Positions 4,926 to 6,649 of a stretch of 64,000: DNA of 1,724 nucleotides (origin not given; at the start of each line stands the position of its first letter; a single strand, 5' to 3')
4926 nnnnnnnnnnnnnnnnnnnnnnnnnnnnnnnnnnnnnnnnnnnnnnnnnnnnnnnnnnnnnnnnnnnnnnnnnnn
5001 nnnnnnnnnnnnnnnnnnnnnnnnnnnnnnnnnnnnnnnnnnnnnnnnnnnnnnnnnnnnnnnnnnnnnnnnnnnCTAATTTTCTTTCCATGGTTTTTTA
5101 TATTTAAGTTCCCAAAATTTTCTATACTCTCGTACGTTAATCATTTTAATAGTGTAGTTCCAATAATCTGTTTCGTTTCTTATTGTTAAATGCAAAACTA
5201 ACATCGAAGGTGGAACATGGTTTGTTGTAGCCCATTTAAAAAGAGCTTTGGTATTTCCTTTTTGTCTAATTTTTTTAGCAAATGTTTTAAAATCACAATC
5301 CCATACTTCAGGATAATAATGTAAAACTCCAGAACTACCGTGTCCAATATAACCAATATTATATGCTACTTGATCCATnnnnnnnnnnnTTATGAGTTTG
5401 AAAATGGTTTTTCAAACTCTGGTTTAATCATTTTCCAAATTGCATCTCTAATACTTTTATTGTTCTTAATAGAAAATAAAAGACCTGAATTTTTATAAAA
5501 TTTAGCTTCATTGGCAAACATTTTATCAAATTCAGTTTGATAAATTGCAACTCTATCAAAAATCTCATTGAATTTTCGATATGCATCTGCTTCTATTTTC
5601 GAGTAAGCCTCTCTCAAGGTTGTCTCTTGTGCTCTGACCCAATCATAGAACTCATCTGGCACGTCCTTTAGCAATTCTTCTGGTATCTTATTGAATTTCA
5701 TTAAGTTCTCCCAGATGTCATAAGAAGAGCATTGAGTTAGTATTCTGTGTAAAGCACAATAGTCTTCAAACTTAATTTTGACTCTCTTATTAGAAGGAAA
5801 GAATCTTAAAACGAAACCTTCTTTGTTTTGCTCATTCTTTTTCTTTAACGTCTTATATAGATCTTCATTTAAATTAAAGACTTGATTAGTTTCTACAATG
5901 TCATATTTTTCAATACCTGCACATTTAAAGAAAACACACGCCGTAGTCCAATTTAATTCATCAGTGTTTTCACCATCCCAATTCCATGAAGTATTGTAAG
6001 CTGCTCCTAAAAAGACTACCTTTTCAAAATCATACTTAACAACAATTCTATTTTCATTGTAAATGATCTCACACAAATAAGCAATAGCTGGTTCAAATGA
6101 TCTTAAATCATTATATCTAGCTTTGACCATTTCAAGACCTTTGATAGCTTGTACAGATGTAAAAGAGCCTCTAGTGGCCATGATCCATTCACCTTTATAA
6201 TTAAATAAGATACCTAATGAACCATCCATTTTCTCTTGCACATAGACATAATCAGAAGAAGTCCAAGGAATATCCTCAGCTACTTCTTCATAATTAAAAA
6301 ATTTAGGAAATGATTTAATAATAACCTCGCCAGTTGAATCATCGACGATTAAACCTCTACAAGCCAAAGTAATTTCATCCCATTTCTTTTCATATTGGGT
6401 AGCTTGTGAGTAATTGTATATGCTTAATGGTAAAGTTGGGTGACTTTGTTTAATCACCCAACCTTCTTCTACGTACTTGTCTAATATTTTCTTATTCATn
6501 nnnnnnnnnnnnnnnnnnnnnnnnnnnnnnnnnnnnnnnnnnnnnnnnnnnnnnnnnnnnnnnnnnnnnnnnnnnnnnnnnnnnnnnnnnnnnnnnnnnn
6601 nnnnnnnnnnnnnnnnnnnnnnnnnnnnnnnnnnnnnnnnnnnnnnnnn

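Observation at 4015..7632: Dispersed RNA end-healing and sealing cassette (Rnl5-like ligase, Rnl1-like ligase, PNK, metallophosphoesterase) adjacent to the tRNA-like region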

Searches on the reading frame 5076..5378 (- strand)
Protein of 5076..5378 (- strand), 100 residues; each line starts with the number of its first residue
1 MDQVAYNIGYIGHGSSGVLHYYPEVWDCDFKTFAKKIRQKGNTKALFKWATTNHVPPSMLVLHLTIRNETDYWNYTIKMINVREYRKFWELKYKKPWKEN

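Call 4: search_protein_families(library=pfam, proteins=[window:5076-5378:-], max_evalue=0.01)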
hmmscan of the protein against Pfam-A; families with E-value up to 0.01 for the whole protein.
window:5076-5378:- (100 aa): 0 families

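Call 5: search_protein_families(library=phrogs, proteins=[window:5076-5378:-], max_evalue=0.001)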
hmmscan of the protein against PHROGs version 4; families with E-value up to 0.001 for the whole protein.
window:5076-5378:- (100 aa): 0 families

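Call 17: search_protein_families(library=ncbifam, proteins=[window:5076-5378:-], max_evalue=0.01)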
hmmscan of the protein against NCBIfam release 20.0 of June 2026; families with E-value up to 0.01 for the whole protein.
window:5076-5378:- (100 aa): 0 families

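Call 68: search_protein_representatives(protein=window:5076-5378:-)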
Query: 100 residues. Proteins with E-value up to 0.001 (for the whole library): 51; up to 1e-10: 23; up to 1e-30: 2. The best 51 are listed.
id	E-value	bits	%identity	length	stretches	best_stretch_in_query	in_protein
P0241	5.8e-44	164.6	72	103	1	1-98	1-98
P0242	1.1e-43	163.7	70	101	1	1-98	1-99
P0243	1.1e-27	112.3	75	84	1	1-64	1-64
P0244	6.7e-20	87.2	45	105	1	4-99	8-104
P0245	1.2e-19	86.4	51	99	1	4-98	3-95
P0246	3.5e-19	84.9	45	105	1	3-99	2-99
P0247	1.7e-17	79.5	48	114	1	4-99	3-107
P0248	4.3e-17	78.2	43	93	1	4-95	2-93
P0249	5.7e-16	74.6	44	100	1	1-94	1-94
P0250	2.3e-15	72.6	43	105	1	4-99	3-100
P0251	2.4e-15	72.6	43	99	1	3-98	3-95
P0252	9.5e-15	70.6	42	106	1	5-98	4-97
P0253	1.6e-14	69.9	43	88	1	15-95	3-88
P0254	2.2e-14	69.5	43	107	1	3-98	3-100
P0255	7.7e-14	67.7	50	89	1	16-98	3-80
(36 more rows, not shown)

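Call 70: find_related_loci(query=A3, collection=viral_contigs, flank=5000)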
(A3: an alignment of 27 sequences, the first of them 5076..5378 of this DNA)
Query A3 (100 aa) in viral_contigs; peptide patterns used: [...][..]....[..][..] (x = any residue, [..] = any of these).
29 stretches matched a pattern; 17 encode a relative of the query (tblastn E <= 1e-3); 17 distinct loci.
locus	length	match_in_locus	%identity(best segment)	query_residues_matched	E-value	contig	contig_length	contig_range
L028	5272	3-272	100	11-100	5e-60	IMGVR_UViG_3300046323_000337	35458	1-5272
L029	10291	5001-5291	73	1-97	2e-47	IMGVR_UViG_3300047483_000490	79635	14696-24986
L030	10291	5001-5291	73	1-97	2e-47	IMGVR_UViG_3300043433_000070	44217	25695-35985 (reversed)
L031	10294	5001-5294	73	1-99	1e-43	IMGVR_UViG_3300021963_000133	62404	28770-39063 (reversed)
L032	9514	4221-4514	73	1-99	1e-43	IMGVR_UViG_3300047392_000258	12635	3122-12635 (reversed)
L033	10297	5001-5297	70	1-100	1e-42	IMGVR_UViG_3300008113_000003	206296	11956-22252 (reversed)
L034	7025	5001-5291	64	1-97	3e-40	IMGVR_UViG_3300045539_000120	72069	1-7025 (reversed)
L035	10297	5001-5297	68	1-100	2e-40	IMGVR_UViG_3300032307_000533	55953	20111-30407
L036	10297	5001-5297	65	1-100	5e-39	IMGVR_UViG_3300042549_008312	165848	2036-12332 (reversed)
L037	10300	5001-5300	60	1-99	3e-38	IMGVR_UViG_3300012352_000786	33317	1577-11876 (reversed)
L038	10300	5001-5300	60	1-99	3e-38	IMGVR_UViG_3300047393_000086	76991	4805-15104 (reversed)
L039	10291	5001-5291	56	2-99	3e-32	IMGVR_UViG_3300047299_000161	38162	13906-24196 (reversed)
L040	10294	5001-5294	44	4-100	4e-24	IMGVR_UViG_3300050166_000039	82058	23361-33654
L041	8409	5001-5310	60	1-99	1e-21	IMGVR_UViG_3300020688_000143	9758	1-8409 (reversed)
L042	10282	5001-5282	42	4-97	4e-20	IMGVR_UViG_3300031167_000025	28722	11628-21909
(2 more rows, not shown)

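Call 81: search_protein_families(library=pfam, proteins=[L029:3883-5001:+, L037:3877-5001:+, L031:3871-5001:+, L039:3874-4992:+, L033:9021-9584:+], max_evalue=0.001)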
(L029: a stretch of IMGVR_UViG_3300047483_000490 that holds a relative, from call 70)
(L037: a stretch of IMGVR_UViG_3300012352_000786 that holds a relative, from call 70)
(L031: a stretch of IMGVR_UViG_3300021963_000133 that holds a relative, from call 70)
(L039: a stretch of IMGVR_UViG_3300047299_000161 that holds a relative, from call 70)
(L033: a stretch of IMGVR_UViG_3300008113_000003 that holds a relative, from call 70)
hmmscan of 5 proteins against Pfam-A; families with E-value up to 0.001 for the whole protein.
L029:3883-5001:+ (372 aa): 2 families
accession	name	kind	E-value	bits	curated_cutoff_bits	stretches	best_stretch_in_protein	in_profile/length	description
PF09414.15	RNA_ligase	-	3.2e-16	60.4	27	1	162-355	3-171/171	RNA ligase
PF21189.3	PHA02142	-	4.8e-15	56.2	27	1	10-94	4-92/92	PHA02142 OB-fold domain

L037:3877-5001:+ (374 aa): 2 families
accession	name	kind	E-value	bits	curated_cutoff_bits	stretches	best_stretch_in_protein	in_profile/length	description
PF09414.15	RNA_ligase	-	7.3e-16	59.2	27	1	162-357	3-171/171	RNA ligase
PF21189.3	PHA02142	-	3.6e-15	56.6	27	1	10-94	4-92/92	PHA02142 OB-fold domain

L031:3871-5001:+ (376 aa): 2 families
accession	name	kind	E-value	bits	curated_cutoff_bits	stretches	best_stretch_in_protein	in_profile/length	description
PF21189.3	PHA02142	-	1.3e-16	61.3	27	1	10-94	4-92/92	PHA02142 OB-fold domain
PF09414.15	RNA_ligase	-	1.3e-13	51.9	27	1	162-359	2-171/171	RNA ligase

L039:3874-4992:+ (372 aa): 2 families
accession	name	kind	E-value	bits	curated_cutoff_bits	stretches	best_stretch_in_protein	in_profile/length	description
PF09414.15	RNA_ligase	-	7.6e-16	59.2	27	1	162-355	3-171/171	RNA ligase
PF21189.3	PHA02142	-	7.8e-16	58.7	27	1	10-94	4-92/92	PHA02142 OB-fold domain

L033:9021-9584:+ (187 aa): 0 families

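Call 83: search_dna_similar(query=window:5076-5378:-, collection=phages, mode=protein, max_rows=20, max_evalue=0.001)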
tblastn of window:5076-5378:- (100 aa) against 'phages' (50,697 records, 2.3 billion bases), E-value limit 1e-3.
No match.

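Call 94: search_solved_structures(query=A3, max_evalue=5)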
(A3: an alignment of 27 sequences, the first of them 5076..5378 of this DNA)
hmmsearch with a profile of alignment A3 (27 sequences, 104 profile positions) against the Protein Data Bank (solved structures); distinct sequences matched with E-value up to 5: 0.

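Call 95: search_protein_families(library=pfam, alignment_id=A3, max_evalue=0.1)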
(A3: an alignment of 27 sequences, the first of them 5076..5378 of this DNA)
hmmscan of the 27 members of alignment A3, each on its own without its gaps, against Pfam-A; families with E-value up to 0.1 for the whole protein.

A. member 1, window:5076-5378:- (100 aa): 0 families

B. families by the number of members that match (of 27 scanned): 6 families
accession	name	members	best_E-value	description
PF23830.1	DUF7200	3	0.01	Domain of unknown function (DUF7200)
PF23585.1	DUF7137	1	0.028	Domain of unknown function (DUF7137)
PF22325.2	CR4_N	1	0.033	Interferon-gamma receptor, N-terminal domain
PF07679.22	I-set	1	0.04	Immunoglobulin I-set domain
PF21812.2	DUF6881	1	0.06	Domain of unknown function (DUF6881)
PF18629.7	DUF5629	1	0.089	Family of unknown function (DUF5629)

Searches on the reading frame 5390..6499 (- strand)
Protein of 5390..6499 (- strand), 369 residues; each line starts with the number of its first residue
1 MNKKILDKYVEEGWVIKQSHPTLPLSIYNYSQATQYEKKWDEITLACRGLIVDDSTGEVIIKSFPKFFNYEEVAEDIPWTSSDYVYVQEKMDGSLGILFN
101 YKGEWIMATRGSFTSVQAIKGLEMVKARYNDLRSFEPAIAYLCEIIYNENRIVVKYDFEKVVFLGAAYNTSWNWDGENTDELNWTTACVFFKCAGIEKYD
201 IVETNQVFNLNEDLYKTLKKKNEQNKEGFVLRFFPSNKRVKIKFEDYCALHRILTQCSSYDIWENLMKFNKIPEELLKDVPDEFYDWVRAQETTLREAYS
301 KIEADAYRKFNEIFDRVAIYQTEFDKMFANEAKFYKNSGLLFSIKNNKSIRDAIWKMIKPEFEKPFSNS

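Call 4: search_protein_families(library=pfam, proteins=[window:5390-6499:-], max_evalue=0.01)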
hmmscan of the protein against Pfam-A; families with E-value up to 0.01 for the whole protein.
window:5390-6499:- (369 aa): 2 families
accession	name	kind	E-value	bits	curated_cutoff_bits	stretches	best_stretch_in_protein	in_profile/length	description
PF09511.15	RNA_lig_T4_1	-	3.5e-18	66.7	28.3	1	47-244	2-222/227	RNA ligase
PF09414.15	RNA_ligase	-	2.9e-06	28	27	1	84-241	2-169/171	RNA ligase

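Call 5: search_protein_families(library=phrogs, proteins=[window:5390-6499:-], max_evalue=0.001)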
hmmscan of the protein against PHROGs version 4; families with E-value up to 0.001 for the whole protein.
window:5390-6499:- (369 aa): 3 families
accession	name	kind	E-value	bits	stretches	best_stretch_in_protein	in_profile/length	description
phrog_562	-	tail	7.5e-58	197.2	1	10-365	19-367/377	RNA ligase and tail fiber protein attachment catalyst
phrog_8238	-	DNA, RNA and nucleotide metabolism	8.6e-17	61.5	1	11-302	422-723/737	RNA ligase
phrog_21952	-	DNA, RNA and nucleotide metabolism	5.9e-06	27.1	1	25-112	25-116/327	RNA ligase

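Call 8: search_solved_structures(query=window:5390-6499:-, max_evalue=0.01, show_alignments=2)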
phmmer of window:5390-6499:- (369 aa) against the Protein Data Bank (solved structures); distinct sequences matched with E-value up to 0.01: 2.
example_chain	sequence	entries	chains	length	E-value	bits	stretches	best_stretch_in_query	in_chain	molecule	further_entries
2c5u_A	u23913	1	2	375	3e-06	29.7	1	27-283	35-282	RNA LIGASE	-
9do4_B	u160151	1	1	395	3.3e-06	29.6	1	27-269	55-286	RNA ligase 1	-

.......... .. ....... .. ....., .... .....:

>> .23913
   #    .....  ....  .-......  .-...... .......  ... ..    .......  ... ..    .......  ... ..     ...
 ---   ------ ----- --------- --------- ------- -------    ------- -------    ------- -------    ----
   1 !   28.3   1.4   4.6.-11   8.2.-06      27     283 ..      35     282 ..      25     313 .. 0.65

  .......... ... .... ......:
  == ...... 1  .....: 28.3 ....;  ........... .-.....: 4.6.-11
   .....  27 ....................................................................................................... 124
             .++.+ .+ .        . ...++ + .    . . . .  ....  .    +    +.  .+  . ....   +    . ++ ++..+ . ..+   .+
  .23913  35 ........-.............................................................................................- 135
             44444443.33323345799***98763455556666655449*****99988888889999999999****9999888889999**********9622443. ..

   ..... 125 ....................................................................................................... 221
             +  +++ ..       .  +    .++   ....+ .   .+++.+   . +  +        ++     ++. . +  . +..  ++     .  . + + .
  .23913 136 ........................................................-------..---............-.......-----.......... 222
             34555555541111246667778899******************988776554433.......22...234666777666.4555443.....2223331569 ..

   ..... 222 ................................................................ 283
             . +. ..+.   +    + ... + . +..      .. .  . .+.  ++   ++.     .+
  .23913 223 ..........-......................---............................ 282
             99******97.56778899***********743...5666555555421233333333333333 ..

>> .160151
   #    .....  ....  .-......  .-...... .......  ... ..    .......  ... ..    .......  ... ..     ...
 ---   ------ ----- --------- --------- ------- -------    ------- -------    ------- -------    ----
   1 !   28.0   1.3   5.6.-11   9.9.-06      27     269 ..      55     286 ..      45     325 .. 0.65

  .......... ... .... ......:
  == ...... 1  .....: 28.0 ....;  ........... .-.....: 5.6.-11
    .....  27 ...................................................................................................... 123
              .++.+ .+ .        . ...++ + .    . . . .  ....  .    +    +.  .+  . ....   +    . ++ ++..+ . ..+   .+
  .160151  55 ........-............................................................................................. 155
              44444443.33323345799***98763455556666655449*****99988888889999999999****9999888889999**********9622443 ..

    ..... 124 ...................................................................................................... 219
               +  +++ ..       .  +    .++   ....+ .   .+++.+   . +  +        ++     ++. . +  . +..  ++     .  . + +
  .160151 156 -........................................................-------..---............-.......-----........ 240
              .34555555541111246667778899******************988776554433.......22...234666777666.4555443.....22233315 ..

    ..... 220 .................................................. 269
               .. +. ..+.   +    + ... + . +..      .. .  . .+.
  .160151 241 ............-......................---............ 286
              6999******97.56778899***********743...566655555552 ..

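Call 17: search_protein_families(library=ncbifam, proteins=[window:5390-6499:-], max_evalue=0.01)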
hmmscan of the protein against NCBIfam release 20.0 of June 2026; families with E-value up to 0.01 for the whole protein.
window:5390-6499:- (369 aa): 1 family
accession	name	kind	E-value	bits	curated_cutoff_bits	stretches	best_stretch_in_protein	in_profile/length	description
TIGR01209.1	TIGR01209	hypoth_equivalog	0.0036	16.2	136.9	0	47-152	42-146/375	RNA ligase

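Call 20: find_related_loci(query=window:5390-6499:-, collection=viral_contigs, flank=8000)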
Query window:5390-6499:- (369 aa) in viral_contigs; peptide patterns used: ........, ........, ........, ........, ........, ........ (x = any residue, [..] = any of these).
16 stretches matched a pattern; 8 encode a relative of the query (tblastn E <= 1e-3); 8 distinct loci.
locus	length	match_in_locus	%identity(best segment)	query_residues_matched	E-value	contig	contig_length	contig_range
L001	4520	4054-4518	99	1-155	2e-100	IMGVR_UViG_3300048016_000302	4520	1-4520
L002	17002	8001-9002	45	6-366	2e-78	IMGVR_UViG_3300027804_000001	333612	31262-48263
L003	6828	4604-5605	45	6-366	2e-78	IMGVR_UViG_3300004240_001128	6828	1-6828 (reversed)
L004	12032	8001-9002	45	6-366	2e-78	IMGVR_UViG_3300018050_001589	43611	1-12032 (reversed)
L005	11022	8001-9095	42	5-366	3e-77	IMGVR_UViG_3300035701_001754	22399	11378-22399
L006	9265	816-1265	58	5-156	9e-44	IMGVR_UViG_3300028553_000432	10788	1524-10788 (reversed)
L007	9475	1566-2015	58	5-156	9e-44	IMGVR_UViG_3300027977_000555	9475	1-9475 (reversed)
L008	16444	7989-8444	48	5-164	3e-36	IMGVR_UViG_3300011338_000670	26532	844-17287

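Call 29: search_dna_similar(query=window:5390-6499:-, collection=phages, mode=protein, max_rows=25)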
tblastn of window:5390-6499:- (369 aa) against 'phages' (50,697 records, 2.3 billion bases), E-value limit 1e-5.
Records with a match: 445; places in all: 445; records where one place covers at least 80% of the query: 192.
Best place of each record, by identity: <60% 445.
By first word of the organism name: Streptomyces 133; Escherichia 129; Pseudomonas 30; Bacillus 29; Arthrobacter 23; Campylobacter 18; Salmonella 10; Klebsiella 8; Staphylococcus 5; Fusobacterium 5; and 30 more.
By host as written in the record: Escherichia coli 53; Streptomyces griseus ATCC 10137 52; Streptomyces lividans JI 1326 31; - 28; Campylobacter jejuni 16; Pseudomonas syringae pv. actinidiae 16; Arthrobacter sp. ATCC 21022 15; Streptomyces viridochromogenes DSM40736 12; and 100 more.
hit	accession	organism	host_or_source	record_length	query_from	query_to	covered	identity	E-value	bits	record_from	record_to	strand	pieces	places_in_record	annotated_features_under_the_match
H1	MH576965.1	Streptomyces phage StarPlatinum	Streptomyces griseus ATCC 10137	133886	2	364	98%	35.5%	2e-57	207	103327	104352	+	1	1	211: RNA ligase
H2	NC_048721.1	Streptomyces phage StarPlatinum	Streptomyces griseus ATCC 10137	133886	2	364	98%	35.5%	2e-57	207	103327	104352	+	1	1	211: RNA ligase and tail fiber protein attachment catalyst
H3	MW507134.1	Streptomyces phage Battuta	Streptomyces sanglieri UNT16F27A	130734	2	364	98%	35.3%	5e-55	200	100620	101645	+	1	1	201: RNA ligase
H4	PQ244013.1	Streptomyces phage KentuckyRacer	Streptomyces griseus ATCC 10137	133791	2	364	98%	35.0%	3e-54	198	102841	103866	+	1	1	210: RNA ligase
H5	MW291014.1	Streptomyces phage MindFlayer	Streptomyces mirabilis NRRL B-2400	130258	2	364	98%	35.0%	3e-54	197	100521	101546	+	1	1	197: RNA ligase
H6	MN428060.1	Streptomyces phage IchabodCrane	Streptomyces scabiei RL-34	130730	2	364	98%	35.0%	3e-54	197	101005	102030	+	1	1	199: RNA ligase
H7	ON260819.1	Streptomyces phage SaltySpitoon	Streptomyces griseus ATCC 10137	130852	2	364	98%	35.0%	3e-54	197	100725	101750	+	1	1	203: RNA ligase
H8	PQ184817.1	Streptomyces phage Jollison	Streptomyces lividans JI 1326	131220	2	364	98%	35.0%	3e-54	197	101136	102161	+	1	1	201: RNA ligase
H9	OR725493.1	Streptomyces phage Spelly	Streptomyces griseus ATCC 10137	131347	2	364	98%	35.0%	3e-54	197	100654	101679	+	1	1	207: RNA ligase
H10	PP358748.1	Streptomyces phage Amabiko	Streptomyces scabiei RL-34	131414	2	364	98%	35.0%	3e-54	197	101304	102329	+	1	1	208: RNA ligase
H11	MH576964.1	Streptomyces phage Starbow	Streptomyces griseus ATCC 10137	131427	2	364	98%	35.0%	3e-54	197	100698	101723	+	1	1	201: RNA ligase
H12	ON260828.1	Streptomyces phage Quaran19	Streptomyces griseus ATCC 10137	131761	2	364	98%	35.0%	3e-54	197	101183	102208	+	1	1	204: RNA ligase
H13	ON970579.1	Streptomyces phage Spilled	Streptomyces griseus ATCC 10137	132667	2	364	98%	35.0%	3e-54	197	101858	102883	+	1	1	210: RNA ligase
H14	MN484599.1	Streptomyces phage Wipeout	Streptomyces griseus ATCC 10137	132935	2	364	98%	35.0%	3e-54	197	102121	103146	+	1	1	195: RNA ligase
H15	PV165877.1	Streptomyces phage CeilingFan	Streptomyces griseus ATCC 10137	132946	2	364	98%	35.0%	3e-54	197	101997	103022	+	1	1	208: RNA ligase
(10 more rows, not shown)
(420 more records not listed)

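Call 30: get_annotated_region(hit=H1, flank=5000)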
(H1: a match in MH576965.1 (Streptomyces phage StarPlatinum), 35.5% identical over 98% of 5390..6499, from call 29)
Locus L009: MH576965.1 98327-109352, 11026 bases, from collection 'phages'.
description: Streptomyces phage StarPlatinum, complete genome.
organism: Streptomyces phage StarPlatinum (NCBI taxid 2283265)
taxonomy: Viruses; Duplodnaviria; Heunggongvirae; Uroviricota; Caudoviricetes; Stanwilliamsviridae; Boydwoodruffvirinae; Karimacvirus; Streptomyces virus StarPlatinum
host: Streptomyces griseus ATCC 10137; source: soil; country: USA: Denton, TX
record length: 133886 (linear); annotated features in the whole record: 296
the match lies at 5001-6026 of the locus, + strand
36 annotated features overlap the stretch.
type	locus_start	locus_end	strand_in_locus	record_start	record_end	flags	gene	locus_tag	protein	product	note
tRNA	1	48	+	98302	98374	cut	194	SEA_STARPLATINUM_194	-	tRNA-Arg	tRNA-Arg(acg)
CDS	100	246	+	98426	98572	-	195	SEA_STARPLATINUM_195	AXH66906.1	hypothetical protein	-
CDS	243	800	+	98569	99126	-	196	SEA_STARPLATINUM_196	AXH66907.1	DnaQ-like DNA polymerase III subunit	exonuclease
CDS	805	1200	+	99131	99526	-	197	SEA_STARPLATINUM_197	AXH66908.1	hypothetical protein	-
tmRNA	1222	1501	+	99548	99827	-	198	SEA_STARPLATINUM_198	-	-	tmRNA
CDS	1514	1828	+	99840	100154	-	199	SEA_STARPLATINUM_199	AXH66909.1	hypothetical protein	-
CDS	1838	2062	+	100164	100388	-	200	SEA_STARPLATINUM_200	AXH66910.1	hypothetical protein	-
CDS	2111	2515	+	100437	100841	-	201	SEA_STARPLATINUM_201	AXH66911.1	hypothetical protein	-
CDS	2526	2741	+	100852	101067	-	202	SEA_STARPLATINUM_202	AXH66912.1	hypothetical protein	-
CDS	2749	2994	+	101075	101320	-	203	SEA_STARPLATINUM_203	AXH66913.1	hypothetical protein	-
tRNA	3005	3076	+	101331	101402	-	204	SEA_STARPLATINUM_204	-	tRNA-Ala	tRNA-Ala(ggc)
CDS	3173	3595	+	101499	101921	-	205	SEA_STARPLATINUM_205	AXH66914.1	hypothetical protein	-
CDS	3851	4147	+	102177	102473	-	206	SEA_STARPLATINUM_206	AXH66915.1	hypothetical protein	-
CDS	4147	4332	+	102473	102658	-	207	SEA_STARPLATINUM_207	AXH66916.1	hypothetical protein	-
CDS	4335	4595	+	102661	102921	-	208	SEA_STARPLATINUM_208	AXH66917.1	hypothetical protein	-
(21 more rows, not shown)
